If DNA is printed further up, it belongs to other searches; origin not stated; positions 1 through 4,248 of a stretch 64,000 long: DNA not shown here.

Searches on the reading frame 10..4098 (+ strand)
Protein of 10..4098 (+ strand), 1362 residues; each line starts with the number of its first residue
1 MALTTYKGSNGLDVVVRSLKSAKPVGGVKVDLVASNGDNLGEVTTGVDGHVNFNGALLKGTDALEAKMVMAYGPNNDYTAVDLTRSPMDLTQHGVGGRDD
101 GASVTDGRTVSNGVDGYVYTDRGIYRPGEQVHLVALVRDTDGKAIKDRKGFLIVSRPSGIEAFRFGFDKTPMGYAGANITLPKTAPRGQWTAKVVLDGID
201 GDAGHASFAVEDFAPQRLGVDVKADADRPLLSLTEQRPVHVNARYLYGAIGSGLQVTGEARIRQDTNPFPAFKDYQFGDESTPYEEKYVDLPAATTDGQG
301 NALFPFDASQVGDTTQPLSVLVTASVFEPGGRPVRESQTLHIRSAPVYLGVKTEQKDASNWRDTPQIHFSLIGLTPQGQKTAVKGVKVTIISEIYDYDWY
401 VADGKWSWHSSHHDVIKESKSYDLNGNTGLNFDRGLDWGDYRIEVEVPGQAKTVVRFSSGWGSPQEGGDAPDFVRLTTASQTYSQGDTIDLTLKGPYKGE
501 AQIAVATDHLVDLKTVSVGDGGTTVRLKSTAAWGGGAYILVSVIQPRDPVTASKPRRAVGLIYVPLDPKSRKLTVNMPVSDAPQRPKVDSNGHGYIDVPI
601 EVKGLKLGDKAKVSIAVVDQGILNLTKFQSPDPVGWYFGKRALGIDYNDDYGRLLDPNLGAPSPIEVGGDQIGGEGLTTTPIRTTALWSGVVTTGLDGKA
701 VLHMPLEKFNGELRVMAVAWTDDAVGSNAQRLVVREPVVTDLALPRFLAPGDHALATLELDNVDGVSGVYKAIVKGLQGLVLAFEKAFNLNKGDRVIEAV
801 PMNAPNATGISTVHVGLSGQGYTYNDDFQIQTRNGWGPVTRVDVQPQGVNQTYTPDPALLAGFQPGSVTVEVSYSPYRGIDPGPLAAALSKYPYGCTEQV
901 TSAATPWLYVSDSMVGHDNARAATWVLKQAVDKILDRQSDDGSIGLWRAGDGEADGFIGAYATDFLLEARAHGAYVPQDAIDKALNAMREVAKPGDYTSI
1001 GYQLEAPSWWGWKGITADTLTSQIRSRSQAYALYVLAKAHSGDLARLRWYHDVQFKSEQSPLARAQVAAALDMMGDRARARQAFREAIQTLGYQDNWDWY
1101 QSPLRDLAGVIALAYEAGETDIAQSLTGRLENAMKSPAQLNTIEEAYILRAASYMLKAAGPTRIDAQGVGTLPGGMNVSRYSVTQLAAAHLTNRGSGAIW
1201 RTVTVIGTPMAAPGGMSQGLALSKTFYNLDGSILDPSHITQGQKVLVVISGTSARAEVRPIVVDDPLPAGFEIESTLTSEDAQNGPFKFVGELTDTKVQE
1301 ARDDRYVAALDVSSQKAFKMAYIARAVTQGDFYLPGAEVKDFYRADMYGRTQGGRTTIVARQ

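Call 80: search_protein_families(library=padloc, alignment_id=A5, max_evalue=0.00001)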
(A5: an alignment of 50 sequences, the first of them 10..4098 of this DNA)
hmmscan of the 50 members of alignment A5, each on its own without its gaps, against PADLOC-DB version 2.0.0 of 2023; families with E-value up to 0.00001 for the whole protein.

A. member 1, window:10-4098:+ (1362 aa): 0 families

B. families by the number of members that match (of 50 scanned): 3 families
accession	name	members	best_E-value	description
PDLC01720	Csa3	1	7.1e-15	Csa3_1_CAS-I-II-III-IV-V-VI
PDLC01438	Csa3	1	4.6e-11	"CAS-I,CAS-II,CAS-III,CAS-IV,CAS-V,CAS-VI; associated_signaling"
PDLC00405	SduA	1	2.4e-06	DUF4263 domain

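Call 81: search_protein_families(library=pfam, alignment_id=A5, max_evalue=1e-8)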
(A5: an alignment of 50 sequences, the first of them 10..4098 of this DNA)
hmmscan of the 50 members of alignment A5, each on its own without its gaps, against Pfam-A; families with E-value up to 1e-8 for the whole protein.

A. member 1, window:10-4098:+ (1362 aa): 6 families
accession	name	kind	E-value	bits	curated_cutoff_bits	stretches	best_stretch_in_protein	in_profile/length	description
PF17972.7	bMG5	-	3.2e-27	95.9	26.5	1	217-340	2-123/127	Bacterial Alpha-2-macroglobulin MG5 domain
PF17973.7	bMG10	-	3e-26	92.6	26.2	1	1219-1344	1-129/131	Bacterial Alpha-2-macroglobulin MG10 domain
PF11974.14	bMG3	-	8.8e-25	87.1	34.9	1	1-99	4-102/103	Bacterial alpha-2-macroglobulin MG3 domain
PF01835.25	MG2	-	6e-22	78.3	32.8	1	115-210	1-96/96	MG2 domain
PF17962.7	bMG6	-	1.8e-18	67.1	23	1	350-461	1-112/112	Bacterial macroglobulin domain 6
PF07703.20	A2M_BRD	-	3.9e-12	47.1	22.7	1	475-625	2-140/140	Alpha-2-macroglobulin bait region domain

B. families by the number of members that match (of 50 scanned): 77 families (the first 25 are shown)
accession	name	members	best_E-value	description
PF13377.12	Peripla_BP_3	2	3.2e-30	Periplasmic binding protein-like domain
PF00532.27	Peripla_BP_1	2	1.8e-20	Periplasmic binding proteins and sugar binding domain of LacI family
PF00356.27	LacI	2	8.6e-15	Bacterial regulatory proteins, lacI family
PF10566.15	Glyco_hydro_97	1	3.1e-102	Glycoside hydrolase 97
PF01078.27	Mg_chelatase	1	2.5e-90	Magnesium chelatase, subunit ChlI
PF09137.17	Glucodextran_N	1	9e-72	Glucodextranase, domain N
PF02955.21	GSH-S_ATP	1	3.3e-66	Prokaryotic glutathione synthetase, ATP-grasp domain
PF00448.28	SRP54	1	1.7e-65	SRP54-type protein, GTPase domain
PF14508.12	GH97_N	1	4.6e-65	Glycosyl-hydrolase 97 N-terminal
PF00155.27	Aminotran_1_2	1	5e-60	Aminotransferase class I and II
PF01628.27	HrcA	1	4e-57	HrcA protein C terminal domain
PF13561.12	adh_short_C2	1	6.6e-57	Enoyl-(Acyl carrier protein) reductase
PF01380.27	SIS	1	9.7e-57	SIS domain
PF01725.21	Ham1p_like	1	2e-54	Ham1 family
PF00756.26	Esterase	1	6.6e-52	Putative esterase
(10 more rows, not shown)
